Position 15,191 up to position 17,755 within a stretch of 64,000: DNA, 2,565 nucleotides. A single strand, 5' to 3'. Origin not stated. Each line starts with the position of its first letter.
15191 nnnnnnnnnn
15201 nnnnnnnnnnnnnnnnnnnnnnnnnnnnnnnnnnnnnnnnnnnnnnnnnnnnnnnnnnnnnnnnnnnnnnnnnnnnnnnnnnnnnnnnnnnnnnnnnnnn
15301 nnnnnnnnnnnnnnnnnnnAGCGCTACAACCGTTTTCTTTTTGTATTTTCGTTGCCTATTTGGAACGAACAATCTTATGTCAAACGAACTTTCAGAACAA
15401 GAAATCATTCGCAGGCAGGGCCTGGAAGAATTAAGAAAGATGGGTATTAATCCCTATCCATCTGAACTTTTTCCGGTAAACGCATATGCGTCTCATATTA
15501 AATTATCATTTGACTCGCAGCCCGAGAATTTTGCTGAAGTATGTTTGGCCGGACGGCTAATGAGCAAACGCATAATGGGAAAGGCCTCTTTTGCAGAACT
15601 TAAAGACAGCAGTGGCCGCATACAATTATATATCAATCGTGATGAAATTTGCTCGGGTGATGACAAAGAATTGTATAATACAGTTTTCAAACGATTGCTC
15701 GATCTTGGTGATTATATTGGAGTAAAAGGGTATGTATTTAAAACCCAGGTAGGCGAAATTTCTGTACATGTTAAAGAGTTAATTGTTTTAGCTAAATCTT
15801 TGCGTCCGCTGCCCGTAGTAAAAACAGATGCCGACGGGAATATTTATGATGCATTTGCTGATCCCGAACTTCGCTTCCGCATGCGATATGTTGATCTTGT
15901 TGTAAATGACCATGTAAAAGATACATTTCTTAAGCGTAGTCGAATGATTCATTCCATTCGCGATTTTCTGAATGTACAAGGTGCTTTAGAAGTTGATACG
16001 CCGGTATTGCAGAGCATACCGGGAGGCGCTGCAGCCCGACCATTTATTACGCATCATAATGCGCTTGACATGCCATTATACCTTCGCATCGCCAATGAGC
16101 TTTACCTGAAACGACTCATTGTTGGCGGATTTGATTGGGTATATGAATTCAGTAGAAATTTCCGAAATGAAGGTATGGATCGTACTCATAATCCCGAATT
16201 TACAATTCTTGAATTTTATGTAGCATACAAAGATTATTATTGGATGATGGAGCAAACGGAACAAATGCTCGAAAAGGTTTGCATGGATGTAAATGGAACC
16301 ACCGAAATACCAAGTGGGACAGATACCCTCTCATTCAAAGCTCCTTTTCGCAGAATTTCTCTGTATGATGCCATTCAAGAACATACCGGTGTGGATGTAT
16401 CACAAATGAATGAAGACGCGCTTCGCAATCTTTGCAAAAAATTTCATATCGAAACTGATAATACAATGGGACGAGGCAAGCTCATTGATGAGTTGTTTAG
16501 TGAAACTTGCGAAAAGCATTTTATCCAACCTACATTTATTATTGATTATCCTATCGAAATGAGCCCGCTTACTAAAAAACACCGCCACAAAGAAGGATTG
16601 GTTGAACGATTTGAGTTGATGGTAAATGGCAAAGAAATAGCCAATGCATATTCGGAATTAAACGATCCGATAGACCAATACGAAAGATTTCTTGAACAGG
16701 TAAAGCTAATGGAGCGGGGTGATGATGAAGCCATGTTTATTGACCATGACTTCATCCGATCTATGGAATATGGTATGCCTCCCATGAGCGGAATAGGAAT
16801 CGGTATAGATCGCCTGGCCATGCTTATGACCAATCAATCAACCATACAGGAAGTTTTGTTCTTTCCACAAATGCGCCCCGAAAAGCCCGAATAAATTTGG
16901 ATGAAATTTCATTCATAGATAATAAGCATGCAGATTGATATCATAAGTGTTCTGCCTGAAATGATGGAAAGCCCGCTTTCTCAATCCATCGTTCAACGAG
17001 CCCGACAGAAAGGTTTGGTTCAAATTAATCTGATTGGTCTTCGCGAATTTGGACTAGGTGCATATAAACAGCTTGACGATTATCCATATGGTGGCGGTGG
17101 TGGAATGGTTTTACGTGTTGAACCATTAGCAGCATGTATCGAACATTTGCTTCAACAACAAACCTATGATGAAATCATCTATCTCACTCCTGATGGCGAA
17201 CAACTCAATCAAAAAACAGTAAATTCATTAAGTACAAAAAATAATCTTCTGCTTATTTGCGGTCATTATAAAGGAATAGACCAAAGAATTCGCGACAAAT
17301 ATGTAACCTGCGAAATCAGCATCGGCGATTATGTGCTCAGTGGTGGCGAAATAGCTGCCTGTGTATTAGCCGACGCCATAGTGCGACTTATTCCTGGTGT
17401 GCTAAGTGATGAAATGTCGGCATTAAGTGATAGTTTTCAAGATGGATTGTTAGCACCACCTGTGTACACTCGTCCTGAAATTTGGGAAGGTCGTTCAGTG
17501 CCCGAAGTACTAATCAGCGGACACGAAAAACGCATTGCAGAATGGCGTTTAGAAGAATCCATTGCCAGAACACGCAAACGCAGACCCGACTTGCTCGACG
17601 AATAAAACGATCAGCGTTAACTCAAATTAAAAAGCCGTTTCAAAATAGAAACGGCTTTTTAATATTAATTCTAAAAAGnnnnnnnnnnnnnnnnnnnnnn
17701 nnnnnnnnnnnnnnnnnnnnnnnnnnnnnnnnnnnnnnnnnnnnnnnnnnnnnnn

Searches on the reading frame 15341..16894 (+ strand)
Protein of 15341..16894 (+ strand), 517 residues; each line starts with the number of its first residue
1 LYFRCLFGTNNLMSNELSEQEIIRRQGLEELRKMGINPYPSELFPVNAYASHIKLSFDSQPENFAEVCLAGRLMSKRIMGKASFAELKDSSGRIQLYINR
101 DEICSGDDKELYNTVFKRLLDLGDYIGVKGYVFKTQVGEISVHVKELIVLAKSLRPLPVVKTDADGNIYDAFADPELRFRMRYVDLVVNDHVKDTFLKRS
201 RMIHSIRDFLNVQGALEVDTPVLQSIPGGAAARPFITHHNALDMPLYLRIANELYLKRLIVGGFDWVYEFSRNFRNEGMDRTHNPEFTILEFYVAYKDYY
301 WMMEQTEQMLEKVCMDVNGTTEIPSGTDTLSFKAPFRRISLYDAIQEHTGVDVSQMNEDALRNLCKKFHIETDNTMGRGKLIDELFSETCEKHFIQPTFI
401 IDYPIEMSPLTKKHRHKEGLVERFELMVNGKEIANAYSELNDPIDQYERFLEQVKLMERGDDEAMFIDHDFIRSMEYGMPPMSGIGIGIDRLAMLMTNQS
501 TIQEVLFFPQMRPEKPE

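Call 9: search_protein_families(library=pfam, proteins=[window:15341-16894:+], max_evalue=0.001)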
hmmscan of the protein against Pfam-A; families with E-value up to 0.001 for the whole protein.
window:15341-16894:+ (517 aa): 3 families
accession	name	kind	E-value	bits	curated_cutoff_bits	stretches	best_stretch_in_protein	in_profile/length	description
PF00152.25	tRNA-synt_2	-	2.2e-89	300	25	1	175-511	2-307/308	tRNA synthetases class II (D, K and N)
PF01336.31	tRNA_anti-codon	-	1.5e-14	54.1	27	1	67-150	1-75/75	OB-fold nucleic acid binding domain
PF01409.25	tRNA-synt_2d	-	9.5e-05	22.4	19.8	0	271-321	109-157/246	tRNA synthetases class II core domain (F)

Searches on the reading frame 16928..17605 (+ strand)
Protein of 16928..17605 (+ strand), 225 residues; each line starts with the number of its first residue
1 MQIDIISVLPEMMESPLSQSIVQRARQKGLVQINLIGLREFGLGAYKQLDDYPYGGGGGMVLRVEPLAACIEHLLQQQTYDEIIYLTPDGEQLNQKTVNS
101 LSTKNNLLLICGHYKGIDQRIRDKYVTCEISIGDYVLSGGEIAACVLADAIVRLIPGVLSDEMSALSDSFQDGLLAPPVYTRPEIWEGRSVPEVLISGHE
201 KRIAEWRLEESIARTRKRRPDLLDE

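Call 9: search_protein_families(library=pfam, proteins=[window:16928-17605:+], max_evalue=0.001)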
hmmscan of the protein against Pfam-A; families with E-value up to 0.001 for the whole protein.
window:16928-17605:+ (225 aa): 1 family
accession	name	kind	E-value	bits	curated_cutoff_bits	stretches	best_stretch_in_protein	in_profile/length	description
PF01746.26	tRNA_m1G_MT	-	2.1e-55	187.9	27.3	1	23-220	2-195/195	tRNA (Guanine-1)-methyltransferase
